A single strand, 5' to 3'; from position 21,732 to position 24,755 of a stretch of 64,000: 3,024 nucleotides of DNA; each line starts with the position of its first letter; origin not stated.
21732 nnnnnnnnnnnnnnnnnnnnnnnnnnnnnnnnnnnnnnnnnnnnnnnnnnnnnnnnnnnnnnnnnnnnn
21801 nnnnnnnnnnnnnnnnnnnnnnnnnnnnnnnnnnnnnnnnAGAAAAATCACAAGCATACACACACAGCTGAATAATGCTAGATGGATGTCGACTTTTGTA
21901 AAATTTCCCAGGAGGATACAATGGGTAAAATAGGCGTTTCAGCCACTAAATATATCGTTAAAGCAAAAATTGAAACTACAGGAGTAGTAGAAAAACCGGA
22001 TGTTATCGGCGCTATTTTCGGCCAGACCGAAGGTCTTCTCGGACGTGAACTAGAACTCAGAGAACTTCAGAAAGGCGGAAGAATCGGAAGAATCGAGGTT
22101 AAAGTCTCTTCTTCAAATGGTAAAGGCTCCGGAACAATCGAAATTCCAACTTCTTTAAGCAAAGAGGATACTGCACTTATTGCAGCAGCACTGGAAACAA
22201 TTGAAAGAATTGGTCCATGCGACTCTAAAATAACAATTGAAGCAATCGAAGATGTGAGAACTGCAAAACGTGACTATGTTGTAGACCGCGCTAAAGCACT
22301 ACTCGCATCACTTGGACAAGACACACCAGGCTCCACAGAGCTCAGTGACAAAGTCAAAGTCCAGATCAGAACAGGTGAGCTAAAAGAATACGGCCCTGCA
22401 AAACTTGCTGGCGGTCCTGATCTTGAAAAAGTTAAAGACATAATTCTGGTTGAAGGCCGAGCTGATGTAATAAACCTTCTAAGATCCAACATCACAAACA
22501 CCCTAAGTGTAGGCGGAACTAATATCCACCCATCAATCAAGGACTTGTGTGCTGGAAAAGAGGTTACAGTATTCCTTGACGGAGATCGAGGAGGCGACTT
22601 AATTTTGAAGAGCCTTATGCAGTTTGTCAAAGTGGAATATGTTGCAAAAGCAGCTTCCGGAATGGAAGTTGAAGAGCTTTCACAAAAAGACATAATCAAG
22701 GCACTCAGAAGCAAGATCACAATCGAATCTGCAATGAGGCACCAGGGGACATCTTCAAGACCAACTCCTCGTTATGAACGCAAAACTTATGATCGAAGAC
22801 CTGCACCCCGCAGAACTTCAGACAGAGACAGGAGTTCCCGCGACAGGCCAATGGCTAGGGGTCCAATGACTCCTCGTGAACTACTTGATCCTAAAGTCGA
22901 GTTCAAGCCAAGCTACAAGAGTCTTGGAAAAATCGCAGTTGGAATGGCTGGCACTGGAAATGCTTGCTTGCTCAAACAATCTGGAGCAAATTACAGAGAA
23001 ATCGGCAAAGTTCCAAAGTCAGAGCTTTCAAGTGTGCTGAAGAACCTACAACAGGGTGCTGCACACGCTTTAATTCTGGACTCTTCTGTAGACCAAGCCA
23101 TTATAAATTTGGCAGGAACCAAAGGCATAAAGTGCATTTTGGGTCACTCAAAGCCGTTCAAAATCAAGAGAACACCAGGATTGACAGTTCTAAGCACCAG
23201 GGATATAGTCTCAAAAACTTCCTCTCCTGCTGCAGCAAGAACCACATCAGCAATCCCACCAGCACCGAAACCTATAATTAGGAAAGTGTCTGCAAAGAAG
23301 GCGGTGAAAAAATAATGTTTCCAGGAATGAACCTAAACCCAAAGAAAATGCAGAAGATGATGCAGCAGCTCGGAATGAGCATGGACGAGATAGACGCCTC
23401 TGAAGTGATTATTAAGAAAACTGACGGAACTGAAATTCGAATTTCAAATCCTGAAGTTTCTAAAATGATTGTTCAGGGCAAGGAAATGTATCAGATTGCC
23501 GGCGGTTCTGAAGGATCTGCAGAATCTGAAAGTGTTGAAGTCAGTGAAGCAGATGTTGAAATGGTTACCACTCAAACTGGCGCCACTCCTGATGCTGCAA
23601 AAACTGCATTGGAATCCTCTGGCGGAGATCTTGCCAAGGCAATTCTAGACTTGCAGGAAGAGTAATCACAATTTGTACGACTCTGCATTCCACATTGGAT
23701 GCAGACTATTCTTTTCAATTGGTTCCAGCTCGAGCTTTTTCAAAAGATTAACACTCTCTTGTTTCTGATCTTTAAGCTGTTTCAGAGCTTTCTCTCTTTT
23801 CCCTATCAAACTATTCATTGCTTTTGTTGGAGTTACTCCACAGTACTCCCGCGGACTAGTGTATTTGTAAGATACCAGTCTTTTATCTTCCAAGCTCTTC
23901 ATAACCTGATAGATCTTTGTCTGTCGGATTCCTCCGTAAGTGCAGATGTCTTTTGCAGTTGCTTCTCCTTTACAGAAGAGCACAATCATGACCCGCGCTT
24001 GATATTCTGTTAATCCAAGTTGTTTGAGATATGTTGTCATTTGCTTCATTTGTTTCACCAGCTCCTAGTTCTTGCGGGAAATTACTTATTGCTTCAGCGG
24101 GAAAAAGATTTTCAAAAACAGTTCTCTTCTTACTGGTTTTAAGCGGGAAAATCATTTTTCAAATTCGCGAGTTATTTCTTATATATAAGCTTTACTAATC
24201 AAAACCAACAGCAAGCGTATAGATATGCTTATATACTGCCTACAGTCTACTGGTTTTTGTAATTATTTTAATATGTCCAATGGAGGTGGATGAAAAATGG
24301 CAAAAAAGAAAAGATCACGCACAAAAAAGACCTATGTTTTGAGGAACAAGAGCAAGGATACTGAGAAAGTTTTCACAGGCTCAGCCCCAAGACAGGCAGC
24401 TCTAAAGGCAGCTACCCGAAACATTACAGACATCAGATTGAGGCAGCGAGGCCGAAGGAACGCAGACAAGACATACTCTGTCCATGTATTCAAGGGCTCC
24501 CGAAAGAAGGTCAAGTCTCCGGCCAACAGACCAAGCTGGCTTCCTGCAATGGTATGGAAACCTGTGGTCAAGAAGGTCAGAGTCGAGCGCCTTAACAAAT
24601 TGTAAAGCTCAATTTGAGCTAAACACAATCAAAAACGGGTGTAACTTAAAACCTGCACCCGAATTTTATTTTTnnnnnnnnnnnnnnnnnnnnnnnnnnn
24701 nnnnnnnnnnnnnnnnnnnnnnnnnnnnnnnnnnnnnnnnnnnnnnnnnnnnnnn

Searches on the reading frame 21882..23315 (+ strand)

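Call 81: search_protein_families(library=pfam, max_evalue=0.00001, proteins=[window:21882-23315:+])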
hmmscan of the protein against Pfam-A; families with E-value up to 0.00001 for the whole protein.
window:21882-23315:+ (477 aa): 2 families
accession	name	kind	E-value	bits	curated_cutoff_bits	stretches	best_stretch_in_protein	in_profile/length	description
PF13662.12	Toprim_4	-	1.3e-07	32.2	25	1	187-247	3-72/85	Toprim domain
PF01751.28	Toprim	-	1.5e-07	31.9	23.1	1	187-265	2-95/96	Toprim domain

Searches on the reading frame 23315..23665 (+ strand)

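Call 81: search_protein_families(library=pfam, max_evalue=0.00001, proteins=[window:23315-23665:+])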
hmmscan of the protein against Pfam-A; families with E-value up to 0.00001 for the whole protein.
window:23315-23665:+ (116 aa): 1 family
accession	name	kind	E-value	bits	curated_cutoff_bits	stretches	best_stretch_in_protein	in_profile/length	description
PF01849.23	NAC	-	1.6e-15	57.2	21.3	1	9-64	1-53/57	NAC domain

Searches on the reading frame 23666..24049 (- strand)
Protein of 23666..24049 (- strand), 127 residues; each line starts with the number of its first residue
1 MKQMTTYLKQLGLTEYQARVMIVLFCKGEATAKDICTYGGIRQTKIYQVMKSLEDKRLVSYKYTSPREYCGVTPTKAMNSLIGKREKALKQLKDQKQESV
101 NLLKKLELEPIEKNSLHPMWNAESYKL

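Call 81: search_protein_families(library=pfam, max_evalue=0.00001, proteins=[window:23666-24049:-])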
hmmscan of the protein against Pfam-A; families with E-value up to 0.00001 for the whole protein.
window:23666-24049:- (127 aa): 1 family
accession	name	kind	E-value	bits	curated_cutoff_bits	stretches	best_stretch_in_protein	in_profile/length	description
PF01978.25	TrmB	-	7.1e-15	55.1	25.6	1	8-74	1-67/68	Sugar-specific transcriptional regulator TrmB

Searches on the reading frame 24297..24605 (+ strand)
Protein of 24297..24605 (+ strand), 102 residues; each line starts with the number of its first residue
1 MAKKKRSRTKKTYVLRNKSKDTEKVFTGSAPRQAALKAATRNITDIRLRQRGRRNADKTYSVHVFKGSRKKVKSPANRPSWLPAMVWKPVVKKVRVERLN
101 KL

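Call 82: search_protein_families(library=pfam, max_evalue=0.00001, proteins=[window:24297-24605:+])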
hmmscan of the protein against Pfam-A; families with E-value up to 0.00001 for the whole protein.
window:24297-24605:+ (102 aa): 1 family
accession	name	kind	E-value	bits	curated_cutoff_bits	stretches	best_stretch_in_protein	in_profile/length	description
PF05854.16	MC1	-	2.6e-22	79.3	23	1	10-99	2-95/96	Non-histone chromosomal protein MC1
